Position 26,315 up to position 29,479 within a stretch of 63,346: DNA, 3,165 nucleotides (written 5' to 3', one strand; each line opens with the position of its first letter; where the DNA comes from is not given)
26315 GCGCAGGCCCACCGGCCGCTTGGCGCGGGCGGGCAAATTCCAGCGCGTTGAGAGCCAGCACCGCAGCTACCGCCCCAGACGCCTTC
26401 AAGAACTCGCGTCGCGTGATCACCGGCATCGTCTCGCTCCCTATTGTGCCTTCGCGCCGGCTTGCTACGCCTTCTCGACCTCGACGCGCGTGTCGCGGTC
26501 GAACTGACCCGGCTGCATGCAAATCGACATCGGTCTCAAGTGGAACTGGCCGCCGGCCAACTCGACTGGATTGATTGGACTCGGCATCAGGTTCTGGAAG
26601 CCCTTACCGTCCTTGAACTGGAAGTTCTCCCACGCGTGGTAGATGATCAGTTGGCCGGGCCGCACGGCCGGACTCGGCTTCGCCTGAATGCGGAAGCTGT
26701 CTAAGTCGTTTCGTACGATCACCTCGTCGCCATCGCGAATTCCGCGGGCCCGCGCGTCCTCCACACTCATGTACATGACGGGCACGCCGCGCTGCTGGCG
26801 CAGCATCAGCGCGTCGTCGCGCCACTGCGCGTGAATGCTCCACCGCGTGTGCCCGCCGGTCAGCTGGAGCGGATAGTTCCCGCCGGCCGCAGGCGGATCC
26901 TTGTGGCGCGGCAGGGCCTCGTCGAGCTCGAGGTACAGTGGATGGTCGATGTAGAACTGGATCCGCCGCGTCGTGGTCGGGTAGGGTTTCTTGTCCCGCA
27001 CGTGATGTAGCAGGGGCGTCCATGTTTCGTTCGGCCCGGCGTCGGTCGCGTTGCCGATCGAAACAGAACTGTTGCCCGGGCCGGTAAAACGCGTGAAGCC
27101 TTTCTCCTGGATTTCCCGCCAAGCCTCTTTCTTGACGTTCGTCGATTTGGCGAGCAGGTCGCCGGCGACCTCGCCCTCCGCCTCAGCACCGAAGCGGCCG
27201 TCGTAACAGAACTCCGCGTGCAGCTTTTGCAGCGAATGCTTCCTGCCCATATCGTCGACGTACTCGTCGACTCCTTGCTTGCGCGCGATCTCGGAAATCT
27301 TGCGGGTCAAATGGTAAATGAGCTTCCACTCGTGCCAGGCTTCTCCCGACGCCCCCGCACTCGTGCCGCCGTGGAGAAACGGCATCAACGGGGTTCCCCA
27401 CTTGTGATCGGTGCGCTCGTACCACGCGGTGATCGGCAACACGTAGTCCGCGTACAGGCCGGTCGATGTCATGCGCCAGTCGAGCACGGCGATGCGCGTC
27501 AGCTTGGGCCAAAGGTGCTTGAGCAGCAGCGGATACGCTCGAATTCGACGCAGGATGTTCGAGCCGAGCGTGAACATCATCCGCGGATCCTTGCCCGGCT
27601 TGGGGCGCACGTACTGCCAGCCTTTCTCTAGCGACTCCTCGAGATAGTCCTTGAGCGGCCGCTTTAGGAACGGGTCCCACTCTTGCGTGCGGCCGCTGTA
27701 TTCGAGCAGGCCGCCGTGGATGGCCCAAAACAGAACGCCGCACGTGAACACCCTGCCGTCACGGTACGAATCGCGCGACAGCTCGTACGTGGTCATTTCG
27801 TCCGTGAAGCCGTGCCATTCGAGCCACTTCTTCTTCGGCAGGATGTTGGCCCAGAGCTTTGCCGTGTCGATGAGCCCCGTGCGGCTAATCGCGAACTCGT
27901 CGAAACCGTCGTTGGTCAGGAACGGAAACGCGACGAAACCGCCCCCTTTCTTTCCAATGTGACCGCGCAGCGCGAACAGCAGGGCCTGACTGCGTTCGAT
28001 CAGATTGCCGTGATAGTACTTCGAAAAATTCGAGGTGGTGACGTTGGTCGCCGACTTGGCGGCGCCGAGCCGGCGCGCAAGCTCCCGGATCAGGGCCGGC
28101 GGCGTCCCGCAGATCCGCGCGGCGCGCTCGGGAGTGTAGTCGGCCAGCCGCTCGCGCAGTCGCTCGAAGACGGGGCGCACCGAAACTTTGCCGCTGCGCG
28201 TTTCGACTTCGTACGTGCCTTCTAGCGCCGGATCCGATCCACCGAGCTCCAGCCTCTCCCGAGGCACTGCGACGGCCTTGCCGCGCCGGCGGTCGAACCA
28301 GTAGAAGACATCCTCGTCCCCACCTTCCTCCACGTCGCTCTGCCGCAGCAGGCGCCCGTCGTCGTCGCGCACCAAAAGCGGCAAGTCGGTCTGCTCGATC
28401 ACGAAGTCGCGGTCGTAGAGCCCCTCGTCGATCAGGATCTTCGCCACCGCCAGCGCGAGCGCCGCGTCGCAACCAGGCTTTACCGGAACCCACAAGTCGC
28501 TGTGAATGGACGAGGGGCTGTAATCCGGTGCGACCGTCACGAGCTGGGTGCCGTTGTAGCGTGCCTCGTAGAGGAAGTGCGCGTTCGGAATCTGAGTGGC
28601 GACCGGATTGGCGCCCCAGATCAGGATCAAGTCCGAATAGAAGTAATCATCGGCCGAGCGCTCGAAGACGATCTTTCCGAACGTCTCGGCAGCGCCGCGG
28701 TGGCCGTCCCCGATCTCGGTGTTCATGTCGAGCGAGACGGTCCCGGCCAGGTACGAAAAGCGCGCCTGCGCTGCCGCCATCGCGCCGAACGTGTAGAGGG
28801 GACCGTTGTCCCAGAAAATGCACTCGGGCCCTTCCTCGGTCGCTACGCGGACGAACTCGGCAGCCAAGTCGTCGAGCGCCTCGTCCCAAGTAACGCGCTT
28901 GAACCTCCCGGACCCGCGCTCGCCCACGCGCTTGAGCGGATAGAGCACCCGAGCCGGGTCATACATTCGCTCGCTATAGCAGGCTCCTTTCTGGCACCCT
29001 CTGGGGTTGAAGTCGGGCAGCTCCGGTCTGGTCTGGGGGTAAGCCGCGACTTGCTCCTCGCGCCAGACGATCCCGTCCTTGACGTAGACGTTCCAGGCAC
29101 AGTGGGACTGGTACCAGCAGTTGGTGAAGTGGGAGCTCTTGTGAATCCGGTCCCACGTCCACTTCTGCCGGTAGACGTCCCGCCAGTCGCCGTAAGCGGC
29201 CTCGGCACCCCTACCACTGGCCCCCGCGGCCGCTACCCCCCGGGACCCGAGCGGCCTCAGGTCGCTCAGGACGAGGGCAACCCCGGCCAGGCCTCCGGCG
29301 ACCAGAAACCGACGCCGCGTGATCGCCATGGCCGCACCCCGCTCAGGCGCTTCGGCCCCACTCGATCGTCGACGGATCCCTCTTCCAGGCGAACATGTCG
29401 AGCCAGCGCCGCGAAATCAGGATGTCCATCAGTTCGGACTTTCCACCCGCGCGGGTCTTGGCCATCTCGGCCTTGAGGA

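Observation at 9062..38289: Seven paralogous EbdA/NarG-like molybdoenzyme alpha subunits share two beta, one gamma and one chaperone gene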

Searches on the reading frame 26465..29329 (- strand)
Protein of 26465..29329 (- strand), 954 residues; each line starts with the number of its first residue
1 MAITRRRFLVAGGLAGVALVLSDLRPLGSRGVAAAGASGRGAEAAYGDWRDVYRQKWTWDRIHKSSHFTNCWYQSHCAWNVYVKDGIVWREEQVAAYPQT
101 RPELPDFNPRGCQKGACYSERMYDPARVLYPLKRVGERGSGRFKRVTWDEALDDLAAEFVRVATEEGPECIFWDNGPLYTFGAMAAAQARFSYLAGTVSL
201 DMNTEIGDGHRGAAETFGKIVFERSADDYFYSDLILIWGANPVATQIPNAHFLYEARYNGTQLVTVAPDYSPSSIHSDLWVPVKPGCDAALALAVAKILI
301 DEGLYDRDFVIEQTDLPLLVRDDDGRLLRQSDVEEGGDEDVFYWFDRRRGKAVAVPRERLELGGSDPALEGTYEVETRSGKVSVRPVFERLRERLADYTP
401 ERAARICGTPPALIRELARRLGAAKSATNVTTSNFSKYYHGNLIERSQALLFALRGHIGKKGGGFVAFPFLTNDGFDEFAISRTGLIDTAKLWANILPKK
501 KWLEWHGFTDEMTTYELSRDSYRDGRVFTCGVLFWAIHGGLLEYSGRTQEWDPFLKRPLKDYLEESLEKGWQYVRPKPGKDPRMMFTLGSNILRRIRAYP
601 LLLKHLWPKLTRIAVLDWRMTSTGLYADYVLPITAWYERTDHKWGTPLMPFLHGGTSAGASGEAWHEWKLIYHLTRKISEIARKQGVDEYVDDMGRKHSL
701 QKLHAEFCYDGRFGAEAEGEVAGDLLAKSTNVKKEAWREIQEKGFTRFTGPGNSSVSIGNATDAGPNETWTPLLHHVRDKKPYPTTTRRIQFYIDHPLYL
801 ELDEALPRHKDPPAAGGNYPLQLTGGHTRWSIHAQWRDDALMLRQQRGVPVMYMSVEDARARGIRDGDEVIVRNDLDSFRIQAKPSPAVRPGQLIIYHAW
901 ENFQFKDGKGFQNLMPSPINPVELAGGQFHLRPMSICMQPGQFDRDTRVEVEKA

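Call 3: search_protein_families(library=pfam, proteins=[window:26465-29329:-])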
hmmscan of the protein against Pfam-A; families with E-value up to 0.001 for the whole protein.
window:26465-29329:- (954 aa): 2 families
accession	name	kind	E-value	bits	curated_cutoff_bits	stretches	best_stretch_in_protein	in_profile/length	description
PF00384.28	Molybdopterin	-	2.9e-28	99.3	24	1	127-643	1-320/353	Molybdopterin oxidoreductase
PF01568.27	Molydop_binding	-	4.3e-17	62.6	26.8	1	821-922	1-100/110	Molydopterin dinucleotide binding domain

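Call 5: find_encoding_contigs(protein=window:26465-29329:-, flank=10000, max_places=4)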
Protein window:26465-29329:- (954 aa): no gene with exactly this product is on record in the collection.

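Call 6: search_solved_structures(query=window:26465-29329:-, max_evalue=1e-10)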
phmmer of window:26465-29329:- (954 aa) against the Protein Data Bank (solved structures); distinct sequences matched with E-value up to 1e-10: 47.
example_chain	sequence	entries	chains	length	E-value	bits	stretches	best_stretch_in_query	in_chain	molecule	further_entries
2ivf_A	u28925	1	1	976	5.2e-190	636.8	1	5-954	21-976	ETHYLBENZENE DEHYDROGENASE ALPHA-SUBUNIT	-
4ydd_A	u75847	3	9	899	2.3e-141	475.8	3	44-356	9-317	DMSO reductase family type II enzyme, molybdopterin subunit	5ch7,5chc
5e7o_A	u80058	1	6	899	4e-141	475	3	44-356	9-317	DMSO reductase family type II enzyme, molybdopterin subunit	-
1q16_A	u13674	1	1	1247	3.9e-66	226.8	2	137-340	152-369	Respiratory nitrate reductase 1 alpha chain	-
1r27_A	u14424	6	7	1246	4e-66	226.7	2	137-340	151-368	Respiratory nitrate reductase 1 alpha chain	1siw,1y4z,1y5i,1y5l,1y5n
3ir7_A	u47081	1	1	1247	6.4e-66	226.1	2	137-340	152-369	Respiratory nitrate reductase 1 alpha chain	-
3egw_A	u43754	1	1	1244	8.2e-66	225.7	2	137-333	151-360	Respiratory nitrate reductase 1 alpha chain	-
3ir6_A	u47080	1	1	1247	6e-65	222.8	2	137-340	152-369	Respiratory nitrate reductase 1 alpha chain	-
3ir5_A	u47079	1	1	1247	1.5e-64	221.5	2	137-340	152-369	Respiratory nitrate reductase 1 alpha chain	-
7b04_B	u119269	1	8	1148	4.1e-41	143.9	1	218-331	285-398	Nitrite oxidoreductase subunit A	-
9vap_A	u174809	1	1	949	2e-30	108.6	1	89-311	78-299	Formate dehydrogenase molybdopterin-binding subunit FdhA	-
1eu1_A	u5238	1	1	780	1.4e-27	99.2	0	120-311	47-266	DIMETHYL SULFOXIDE REDUCTASE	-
2vpw_A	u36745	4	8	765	6.8e-27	96.9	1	105-314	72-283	THIOSULFATE REDUCTASE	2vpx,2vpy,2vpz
1dms_A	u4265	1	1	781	1.5e-24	89.1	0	121-314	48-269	DMSO REDUCTASE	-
1dmr_A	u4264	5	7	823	2.3e-24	88.5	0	120-314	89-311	DMSO REDUCTASE | Dimethyl sulfoxide/trimethylamine N-oxide reductase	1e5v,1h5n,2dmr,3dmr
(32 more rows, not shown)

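Call 7: find_homologous_proteins(query=window:26465-29329:-, max_evalue=1e-50)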
Query window:26465-29329:- (954 aa): 2954 proteins with E <= 1e-50 among 8000 candidates; the best 120 are listed.
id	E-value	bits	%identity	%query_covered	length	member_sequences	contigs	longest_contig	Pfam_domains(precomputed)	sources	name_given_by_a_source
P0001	0.0e+0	1925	84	100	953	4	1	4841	PF00384.28,PF01568.28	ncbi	-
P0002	0.0e+0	1699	74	100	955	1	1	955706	PF00384.28,PF01568.28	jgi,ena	-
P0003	0.0e+0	1680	72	100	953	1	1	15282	PF00384.28,PF01568.28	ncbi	-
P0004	0.0e+0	1665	72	100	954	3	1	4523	PF00384.28,PF01568.28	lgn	-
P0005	0.0e+0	1659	72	100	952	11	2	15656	PF00384.28,PF01568.28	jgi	jgi:DMSO reductase family type II enzyme molybdopterin subunit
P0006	0.0e+0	1632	71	100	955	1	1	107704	PF00384.28,PF01568.28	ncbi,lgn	-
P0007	0.0e+0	1632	73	95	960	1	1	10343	PF00384.28,PF01568.28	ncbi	-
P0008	0.0e+0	1618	70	100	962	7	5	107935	PF00384.28,PF01568.28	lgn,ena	-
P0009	0.0e+0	1578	69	100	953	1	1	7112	PF00384.28,PF01568.28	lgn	-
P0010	0.0e+0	1545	67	100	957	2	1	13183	PF00384.28,PF01568.28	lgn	-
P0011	0.0e+0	1513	67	100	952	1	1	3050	PF00384.28,PF01568.28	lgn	-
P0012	0.0e+0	1425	85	73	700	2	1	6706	PF00384.28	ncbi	ncbi:MAG: ethylbenzene dehydrogenase, partial [Candidatus Dadabacteria bacterium]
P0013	0.0e+0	1400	62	98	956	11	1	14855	PF00384.28,PF01568.28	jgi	-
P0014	0.0e+0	1399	63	100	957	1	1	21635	PF00384.28,PF01568.28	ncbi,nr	ncbi:MAG: molybdopterin-dependent oxidoreductase [Deltaproteobacteria bacterium]|nr:molybdopterin-de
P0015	0.0e+0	1397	63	95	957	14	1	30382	PF00384.28,PF01568.28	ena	-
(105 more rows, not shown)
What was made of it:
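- On Steroid C25/C26 dehydrogenase (S25dA/S26dA): The homologue lists were filled by MAG proteins (call 7).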

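Call 18: search_protein_families(library=ncbifam, proteins=[window:26465-29329:-], max_evalue=0.00001)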
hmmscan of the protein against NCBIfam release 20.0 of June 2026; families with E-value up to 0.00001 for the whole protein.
window:26465-29329:- (954 aa): 22 families
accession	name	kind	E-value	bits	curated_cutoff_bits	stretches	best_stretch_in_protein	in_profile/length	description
TIGR03479.1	DMSO_red_II_alp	subfamily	8.4e-268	891.1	984.75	1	5-952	1-913/913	molybdopterin-dependent oxidoreductase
NF042978.1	EthbenzDh_ebdA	equivalog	4.2e-199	663.6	2000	1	4-954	20-977/977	ethylbenzene dehydrogenase subunit alpha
TIGR01580.1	narG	equivalog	2e-74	250.9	1084.15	4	137-332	151-359/1235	nitrate reductase subunit alpha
TIGR02166.1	dmsA_ynfE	subfamily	2.2e-62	211.2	777.7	3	60-310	42-295/794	DMSO/selenate family reductase complex A subunit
NF041885.1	selenate_YnfE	exception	6.6e-43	146.6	1675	1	3-310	3-302/805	selenate/tellurate reductase subunit YnfE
NF041884.1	selenate_YnfF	exception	4.9e-42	143.8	1650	2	51-310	39-295/798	selenate/tellurate reductase subunit YnfF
TIGR01591.1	Fdh-alpha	equivalog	3.1e-41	141.3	666.25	1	75-314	8-238/672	formate dehydrogenase subunit alpha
NF011566.1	PRK14990.1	exception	4.2e-40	137.5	1600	2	69-310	65-315/814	dimethylsulfoxide reductase subunit A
NF012032.0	PRK15488.1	equivalog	2.1e-32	112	694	1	102-312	73-279/759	thiosulfate reductase PhsA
TIGR00509.1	bisC_fam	subfamily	1.1e-29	103.3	1017.55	1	136-314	64-259/772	molybdopterin guanine dinucleotide-containing S/N-oxide reductase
NF011682.0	PRK15102.1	equivalog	3.7e-24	84.9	909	0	120-216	86-192/829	trimethylamine-N-oxide reductase TorA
NF047855.1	AssmNtatRedNasC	equivalog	5.2e-24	84.5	1100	1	69-315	23-264/708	assimilatory nitrate reductase catalytic subunit NasC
TIGR02164.1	torA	equivalog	2.9e-22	78.6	1465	0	122-217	84-189/824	trimethylamine-N-oxide reductase TorA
TIGR01553.1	formate-DH-alph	equivalog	5e-22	77.5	814.2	1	102-323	81-313/1009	formate dehydrogenase-N subunit alpha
NF041513.1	formate_DH_Act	exception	3.2e-18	64.9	1400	1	215-467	196-471/1067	formate dehydrogenase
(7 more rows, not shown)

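Call 19: find_encoding_contigs(protein=P0002, flank=10000, max_places=2)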
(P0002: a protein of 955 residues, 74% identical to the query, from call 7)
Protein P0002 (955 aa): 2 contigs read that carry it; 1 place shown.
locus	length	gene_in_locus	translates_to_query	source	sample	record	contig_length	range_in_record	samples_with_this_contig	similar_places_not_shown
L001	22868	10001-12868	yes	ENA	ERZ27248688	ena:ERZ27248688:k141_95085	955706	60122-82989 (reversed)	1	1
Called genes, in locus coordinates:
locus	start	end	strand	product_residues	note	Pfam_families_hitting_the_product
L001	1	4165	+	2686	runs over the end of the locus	PF11721:Malectin, PF07995:GSDH (weak), PF01833:TIG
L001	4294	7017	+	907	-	PF10518:TAT_signal (weak), PF04879:Molybdop_Fe4S4, PF00384:Molybdopterin, PF01568:Molydop_binding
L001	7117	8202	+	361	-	PF04055:Radical_SAM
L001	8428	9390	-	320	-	PF03372:Exo_endo_phos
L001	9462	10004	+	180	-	PF01292:Ni_hydr_CYTB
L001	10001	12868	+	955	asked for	PF00384:Molybdopterin, PF01568:Molydop_binding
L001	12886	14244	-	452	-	-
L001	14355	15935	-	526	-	PF00884:Sulfatase, PF01663:Phosphodiest, PF02995:DUF229 (weak), PF16347:SGSH_C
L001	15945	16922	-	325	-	PF00149:Metallophos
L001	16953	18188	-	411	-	PF13439:Glyco_transf_4, PF13579:Glyco_trans_4_4, PF20706:GT4-conflict (weak), PF00534:Glycos_transf_1, PF13692:Glyco_trans_1_4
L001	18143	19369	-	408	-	PF13439:Glyco_transf_4, PF13579:Glyco_trans_4_4, PF20706:GT4-conflict, PF00534:Glycos_transf_1, PF13692:Glyco_trans_1_4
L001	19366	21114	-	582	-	PF00664:ABC_membrane, PF00005:ABC_tran, PF02463:SMC_N (faint)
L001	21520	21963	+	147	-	PF01814:Hemerythrin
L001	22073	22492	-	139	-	-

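Call 27: find_encoding_contigs(protein=P0006, flank=10000, max_places=1)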
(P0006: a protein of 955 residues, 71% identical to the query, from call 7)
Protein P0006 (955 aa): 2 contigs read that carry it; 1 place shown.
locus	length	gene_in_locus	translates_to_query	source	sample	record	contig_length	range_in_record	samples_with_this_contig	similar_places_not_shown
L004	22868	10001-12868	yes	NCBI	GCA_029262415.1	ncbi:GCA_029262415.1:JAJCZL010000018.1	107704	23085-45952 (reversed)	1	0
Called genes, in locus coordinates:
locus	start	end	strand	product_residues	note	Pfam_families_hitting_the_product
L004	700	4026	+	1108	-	PF13229:Beta_helix, PF05048:NosD, PF13229:Beta_helix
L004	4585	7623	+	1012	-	PF00384:Molybdopterin, PF01568:Molydop_binding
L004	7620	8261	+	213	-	PF01292:Ni_hydr_CYTB, PF14358:DUF4405 (faint)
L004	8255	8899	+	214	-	PF09459:EB_dh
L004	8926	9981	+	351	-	PF12797:Fer4_2 (faint), PF12838:Fer4_7 (weak), PF13237:Fer4_10 (weak), PF13247:Fer4_11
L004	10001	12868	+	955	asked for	PF00384:Molybdopterin, PF01568:Molydop_binding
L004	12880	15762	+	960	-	PF00384:Molybdopterin, PF01568:Molydop_binding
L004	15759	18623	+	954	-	PF00384:Molybdopterin, PF01568:Molydop_binding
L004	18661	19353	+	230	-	PF02613:Nitrate_red_del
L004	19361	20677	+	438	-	PF00034:Cytochrom_C, PF13442:Cytochrome_CBB3, PF00034:Cytochrom_C, PF13442:Cytochrome_CBB3 (weak)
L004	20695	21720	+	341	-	PF01636:APH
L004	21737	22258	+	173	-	PF27615:DUF8350 (faint)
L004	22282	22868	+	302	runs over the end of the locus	PF23213:, PF23212:DUF7064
